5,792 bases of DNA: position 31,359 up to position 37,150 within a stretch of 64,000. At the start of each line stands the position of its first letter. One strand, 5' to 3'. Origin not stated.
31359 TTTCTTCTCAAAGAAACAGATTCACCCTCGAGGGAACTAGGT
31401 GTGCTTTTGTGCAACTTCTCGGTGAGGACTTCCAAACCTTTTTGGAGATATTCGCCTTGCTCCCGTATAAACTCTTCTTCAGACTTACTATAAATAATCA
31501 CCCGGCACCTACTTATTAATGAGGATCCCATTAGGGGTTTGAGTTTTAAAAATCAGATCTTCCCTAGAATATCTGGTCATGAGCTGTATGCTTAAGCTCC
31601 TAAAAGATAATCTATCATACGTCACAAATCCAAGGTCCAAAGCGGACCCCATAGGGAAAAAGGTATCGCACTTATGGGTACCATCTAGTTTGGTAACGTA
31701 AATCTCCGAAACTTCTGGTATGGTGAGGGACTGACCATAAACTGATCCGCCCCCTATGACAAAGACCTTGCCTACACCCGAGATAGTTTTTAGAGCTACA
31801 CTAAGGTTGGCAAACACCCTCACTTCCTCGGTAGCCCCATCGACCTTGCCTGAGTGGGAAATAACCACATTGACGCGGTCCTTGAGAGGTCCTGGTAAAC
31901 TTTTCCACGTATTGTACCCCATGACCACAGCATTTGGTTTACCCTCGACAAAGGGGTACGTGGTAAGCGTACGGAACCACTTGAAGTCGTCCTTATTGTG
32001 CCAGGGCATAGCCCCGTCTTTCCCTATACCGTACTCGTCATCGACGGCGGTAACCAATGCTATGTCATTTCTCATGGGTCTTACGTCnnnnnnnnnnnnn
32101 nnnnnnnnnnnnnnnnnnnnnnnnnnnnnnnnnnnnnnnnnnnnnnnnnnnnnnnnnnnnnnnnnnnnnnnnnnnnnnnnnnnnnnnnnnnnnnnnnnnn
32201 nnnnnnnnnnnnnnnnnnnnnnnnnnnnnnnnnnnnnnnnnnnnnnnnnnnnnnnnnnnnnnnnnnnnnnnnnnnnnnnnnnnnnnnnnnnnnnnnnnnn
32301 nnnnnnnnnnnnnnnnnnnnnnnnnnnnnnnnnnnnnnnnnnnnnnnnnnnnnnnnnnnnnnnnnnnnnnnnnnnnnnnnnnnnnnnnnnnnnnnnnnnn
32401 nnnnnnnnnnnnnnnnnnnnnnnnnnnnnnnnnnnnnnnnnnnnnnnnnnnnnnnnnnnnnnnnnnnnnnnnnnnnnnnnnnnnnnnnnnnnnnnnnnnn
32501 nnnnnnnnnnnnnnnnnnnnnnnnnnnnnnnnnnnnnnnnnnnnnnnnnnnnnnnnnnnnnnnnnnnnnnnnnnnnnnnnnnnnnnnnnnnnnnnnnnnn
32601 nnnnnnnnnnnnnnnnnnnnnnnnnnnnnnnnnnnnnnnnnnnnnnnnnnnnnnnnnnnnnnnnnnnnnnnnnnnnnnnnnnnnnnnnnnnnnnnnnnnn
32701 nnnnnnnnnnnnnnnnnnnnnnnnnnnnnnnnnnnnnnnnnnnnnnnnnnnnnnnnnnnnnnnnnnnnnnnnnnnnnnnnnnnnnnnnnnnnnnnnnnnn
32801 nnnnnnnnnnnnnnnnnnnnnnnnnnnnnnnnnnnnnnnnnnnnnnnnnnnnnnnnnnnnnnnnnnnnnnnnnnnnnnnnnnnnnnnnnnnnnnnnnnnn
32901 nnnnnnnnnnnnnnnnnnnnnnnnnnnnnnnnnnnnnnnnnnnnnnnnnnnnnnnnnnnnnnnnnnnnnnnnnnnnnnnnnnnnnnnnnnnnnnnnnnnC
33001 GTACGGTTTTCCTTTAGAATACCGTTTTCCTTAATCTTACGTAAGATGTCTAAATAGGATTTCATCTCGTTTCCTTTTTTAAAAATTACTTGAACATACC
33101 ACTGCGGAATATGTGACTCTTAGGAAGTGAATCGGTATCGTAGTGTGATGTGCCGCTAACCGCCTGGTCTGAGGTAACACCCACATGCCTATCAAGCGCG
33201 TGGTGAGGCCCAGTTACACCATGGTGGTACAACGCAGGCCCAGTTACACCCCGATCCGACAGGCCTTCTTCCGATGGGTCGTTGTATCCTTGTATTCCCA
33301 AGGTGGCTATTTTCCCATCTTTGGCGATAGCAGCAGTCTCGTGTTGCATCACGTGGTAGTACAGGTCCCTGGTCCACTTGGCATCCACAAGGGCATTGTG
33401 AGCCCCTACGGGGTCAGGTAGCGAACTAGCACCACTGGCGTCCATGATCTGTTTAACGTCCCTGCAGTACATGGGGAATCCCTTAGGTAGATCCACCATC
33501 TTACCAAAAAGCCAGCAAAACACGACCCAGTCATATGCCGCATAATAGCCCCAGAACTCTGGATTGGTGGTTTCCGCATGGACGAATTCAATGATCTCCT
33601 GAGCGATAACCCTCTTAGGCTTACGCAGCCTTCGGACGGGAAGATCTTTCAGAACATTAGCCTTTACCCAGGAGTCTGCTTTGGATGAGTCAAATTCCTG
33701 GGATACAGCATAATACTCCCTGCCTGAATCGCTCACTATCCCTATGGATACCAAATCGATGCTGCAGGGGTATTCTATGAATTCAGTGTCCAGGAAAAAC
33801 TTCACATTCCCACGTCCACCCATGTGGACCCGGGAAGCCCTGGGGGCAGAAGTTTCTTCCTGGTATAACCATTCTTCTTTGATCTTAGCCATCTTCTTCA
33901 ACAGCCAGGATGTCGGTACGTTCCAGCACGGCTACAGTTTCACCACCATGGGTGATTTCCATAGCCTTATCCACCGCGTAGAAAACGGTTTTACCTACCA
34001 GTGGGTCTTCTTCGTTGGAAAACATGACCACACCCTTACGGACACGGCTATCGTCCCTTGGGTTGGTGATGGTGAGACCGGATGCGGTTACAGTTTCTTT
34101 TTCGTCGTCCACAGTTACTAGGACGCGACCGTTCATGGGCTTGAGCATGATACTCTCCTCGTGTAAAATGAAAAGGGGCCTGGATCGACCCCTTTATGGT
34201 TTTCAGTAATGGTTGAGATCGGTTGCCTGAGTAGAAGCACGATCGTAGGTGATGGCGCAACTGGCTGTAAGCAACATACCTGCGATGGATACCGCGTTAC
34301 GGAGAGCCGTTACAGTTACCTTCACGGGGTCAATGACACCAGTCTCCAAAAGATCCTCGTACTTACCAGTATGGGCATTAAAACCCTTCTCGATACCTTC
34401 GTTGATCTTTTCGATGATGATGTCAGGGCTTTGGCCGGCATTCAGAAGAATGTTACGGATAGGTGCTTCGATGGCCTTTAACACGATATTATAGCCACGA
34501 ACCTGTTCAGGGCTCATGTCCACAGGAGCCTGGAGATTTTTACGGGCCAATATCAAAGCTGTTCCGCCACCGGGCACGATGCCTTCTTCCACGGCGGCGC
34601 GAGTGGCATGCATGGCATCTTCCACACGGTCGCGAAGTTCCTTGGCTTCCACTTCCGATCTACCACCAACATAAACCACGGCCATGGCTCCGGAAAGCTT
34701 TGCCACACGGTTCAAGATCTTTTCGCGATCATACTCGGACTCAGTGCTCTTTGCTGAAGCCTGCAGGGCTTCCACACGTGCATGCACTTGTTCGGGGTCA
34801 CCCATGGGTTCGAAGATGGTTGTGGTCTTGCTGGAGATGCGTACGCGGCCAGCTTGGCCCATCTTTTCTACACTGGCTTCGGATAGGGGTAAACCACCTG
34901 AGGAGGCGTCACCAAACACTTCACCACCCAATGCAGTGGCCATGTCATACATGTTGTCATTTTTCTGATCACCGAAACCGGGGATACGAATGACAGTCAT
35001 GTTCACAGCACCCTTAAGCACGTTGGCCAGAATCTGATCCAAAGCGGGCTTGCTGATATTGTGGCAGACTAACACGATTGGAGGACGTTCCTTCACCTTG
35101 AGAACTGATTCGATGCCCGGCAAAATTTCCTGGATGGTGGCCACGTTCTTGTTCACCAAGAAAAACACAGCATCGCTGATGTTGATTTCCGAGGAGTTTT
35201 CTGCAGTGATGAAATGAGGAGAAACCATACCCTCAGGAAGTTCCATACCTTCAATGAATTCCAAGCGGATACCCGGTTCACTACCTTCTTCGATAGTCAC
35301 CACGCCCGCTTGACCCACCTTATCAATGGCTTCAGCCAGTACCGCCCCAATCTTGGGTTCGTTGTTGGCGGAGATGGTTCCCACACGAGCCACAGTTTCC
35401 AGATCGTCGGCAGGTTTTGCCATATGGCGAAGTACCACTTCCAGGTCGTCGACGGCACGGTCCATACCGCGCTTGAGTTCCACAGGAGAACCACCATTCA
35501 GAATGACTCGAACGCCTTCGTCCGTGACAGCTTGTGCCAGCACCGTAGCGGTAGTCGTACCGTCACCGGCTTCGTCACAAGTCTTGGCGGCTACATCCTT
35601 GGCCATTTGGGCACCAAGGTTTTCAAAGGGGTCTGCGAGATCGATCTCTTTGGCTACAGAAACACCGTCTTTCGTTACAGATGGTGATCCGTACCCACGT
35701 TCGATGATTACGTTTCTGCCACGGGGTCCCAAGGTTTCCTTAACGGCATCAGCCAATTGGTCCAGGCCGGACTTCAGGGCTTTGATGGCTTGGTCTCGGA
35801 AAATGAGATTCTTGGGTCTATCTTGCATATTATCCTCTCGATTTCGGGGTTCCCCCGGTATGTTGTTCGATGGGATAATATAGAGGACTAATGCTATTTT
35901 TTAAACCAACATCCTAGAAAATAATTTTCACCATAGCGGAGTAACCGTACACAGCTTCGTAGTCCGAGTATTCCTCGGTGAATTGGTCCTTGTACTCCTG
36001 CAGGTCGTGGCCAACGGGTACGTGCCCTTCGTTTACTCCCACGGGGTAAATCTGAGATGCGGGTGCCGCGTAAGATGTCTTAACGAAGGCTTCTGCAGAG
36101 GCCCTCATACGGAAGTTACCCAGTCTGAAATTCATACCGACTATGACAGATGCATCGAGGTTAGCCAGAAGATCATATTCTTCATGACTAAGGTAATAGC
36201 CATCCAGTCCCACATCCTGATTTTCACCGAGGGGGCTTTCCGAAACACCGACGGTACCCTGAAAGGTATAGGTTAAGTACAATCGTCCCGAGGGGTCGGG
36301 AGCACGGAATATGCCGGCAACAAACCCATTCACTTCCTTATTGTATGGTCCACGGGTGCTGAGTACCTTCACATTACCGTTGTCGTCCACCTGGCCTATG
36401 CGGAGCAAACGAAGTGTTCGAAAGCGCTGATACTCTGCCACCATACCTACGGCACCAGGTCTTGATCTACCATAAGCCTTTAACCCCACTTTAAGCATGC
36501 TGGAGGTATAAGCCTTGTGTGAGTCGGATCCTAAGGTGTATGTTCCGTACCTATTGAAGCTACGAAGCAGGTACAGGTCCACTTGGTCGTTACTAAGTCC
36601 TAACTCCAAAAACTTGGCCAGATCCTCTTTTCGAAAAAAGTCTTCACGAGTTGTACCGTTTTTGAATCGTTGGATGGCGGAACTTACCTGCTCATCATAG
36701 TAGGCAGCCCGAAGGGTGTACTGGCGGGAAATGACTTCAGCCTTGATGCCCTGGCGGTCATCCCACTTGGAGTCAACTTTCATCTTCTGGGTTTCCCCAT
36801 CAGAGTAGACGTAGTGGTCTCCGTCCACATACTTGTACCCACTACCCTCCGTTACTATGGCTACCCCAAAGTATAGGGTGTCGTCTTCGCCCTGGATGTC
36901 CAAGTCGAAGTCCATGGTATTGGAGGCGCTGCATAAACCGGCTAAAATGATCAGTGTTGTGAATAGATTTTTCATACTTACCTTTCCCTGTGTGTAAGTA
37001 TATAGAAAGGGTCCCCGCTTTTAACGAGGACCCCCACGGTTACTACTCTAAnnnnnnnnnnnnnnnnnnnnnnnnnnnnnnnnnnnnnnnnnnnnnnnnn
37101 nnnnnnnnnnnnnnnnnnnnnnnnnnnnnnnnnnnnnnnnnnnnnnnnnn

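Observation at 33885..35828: Complete GroES-GroEL chaperonin pair in a phage-like context, adjacent to the thyA-folA-exonuclease block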

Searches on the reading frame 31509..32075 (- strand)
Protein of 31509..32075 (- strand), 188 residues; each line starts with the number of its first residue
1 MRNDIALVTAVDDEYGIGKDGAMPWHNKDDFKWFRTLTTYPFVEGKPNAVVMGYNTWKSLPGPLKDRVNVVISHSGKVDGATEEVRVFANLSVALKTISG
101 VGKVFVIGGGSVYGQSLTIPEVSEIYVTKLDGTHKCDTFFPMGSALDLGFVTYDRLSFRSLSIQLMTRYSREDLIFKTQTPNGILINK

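Call 3: search_protein_families(library=pfam, proteins=[window:31509-32075:-], max_evalue=0.01)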
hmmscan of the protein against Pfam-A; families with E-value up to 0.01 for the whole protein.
window:31509-32075:- (188 aa): 1 family
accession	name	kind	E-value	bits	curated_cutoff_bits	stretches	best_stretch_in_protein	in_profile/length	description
PF00186.24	DHFR_1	-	6.7e-31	107.6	25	1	5-142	2-128/159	Dihydrofolate reductase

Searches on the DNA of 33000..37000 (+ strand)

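Call 5: search_dna_similar(query=window:33000-37000:+, collection=phages, mode=distant, max_rows=20)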
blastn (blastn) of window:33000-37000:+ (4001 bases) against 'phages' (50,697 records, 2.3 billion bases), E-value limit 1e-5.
Records with a match: 6; places in all: 6; records where one place covers at least 80% of the query: 0.
Best place of each record, by identity: 60-80% 6.
By first word of the organism name: Vibrio 3; Tunturiibacter 2; uncultured 1.
By host as written in the record: Vibrio alginolyticus CECT 521 2; Tunturiibacter psychrotolerans X5P2 2; Vibrio alginolyticus NBRC 15630 = ATCC 17749 1; - 1.
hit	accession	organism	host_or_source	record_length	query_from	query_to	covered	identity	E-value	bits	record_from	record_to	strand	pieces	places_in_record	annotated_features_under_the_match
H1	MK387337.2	Vibrio phage Va1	Vibrio alginolyticus NBRC 15630 = ATCC ...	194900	2531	2757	6%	67.4%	6e-11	77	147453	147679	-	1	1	chaperonin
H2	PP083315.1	Vibrio phage VB_VaC_TDDLMA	Vibrio alginolyticus CECT 521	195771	2531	2757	6%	67.4%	6e-11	77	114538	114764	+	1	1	chaperonin groEL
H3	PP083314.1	Vibrio phage VB_VaC_SRILMA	Vibrio alginolyticus CECT 521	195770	2531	2757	6%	67.4%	6e-11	77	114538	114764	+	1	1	chaperonin groEL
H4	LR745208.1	uncultured phage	metagenomic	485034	451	563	3%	72.6%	4e-7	65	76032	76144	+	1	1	record has no annotation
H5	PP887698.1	Tunturiibacter phage Tunturi_1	Tunturiibacter psychrotolerans X5P2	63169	460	566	3%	75.0%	1e-7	67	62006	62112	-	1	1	Rnase H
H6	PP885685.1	Tunturiibacter phage Tunturi_2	Tunturiibacter psychrotolerans X5P2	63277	460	566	3%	75.0%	1e-7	67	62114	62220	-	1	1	Rnase H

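Call 40: get_annotated_region(hit=H1, flank=3000)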
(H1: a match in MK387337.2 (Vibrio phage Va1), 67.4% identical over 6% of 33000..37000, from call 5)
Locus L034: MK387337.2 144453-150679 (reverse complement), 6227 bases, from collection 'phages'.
description: Vibrio phage Va1, complete genome.
organism: Vibrio phage Va1 (NCBI taxid 2508852)
taxonomy: Viruses; Duplodnaviria; Heunggongvirae; Uroviricota; Caudoviricetes
host: Vibrio alginolyticus NBRC 15630 = ATCC 17749; source: -; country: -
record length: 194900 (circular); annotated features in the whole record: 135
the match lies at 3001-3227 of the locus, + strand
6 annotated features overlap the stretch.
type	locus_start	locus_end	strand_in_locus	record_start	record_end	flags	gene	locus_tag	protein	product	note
CDS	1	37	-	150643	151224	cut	-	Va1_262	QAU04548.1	putative tail tube protein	-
CDS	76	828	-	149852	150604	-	-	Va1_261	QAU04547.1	putative tail tube protein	-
CDS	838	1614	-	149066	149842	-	-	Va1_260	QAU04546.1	tail tube protein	gp19 tail tube protein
CDS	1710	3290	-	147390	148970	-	-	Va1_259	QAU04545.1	chaperonin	chaperonin GroEL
CDS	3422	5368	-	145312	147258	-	-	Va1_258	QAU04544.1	tail sheath protein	gp18 tail sheath protein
CDS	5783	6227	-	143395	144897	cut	-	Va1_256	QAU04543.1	portal vertex protein of head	gp20 portal vertex protein of head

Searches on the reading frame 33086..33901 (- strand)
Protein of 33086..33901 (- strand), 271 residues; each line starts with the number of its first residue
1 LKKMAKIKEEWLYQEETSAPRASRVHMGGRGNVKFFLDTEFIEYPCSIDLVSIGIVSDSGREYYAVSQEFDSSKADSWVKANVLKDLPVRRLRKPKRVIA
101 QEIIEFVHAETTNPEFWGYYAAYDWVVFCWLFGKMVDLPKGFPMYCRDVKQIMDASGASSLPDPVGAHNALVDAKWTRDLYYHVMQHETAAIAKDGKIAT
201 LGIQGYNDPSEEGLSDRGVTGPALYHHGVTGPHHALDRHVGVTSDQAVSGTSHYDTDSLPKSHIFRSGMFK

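Call 3: search_protein_families(library=pfam, proteins=[window:33086-33901:-], max_evalue=0.01)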
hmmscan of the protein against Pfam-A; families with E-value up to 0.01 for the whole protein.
window:33086-33901:- (271 aa): 1 family
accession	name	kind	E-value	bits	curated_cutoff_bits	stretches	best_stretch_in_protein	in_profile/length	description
PF16473.11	Rv2179c-like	-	9.5e-11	42.1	27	1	34-180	2-172/177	3'-5' exoribonuclease Rv2179c-like domain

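Call 4: search_protein_families(library=phrogs, proteins=[window:33086-33901:-], max_evalue=0.01)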
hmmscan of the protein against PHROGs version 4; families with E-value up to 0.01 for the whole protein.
window:33086-33901:- (271 aa): 3 families
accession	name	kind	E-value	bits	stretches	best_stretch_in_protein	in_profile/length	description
phrog_2259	-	DNA, RNA and nucleotide metabolism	3.7e-52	177.6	1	32-188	6-176/186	Rnase H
phrog_192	-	DNA, RNA and nucleotide metabolism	0.00053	20.4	1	162-189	248-275/397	DNA polymerase exonuclease subunit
phrog_31349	-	unknown function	0.0063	16.3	1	31-85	201-253/440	-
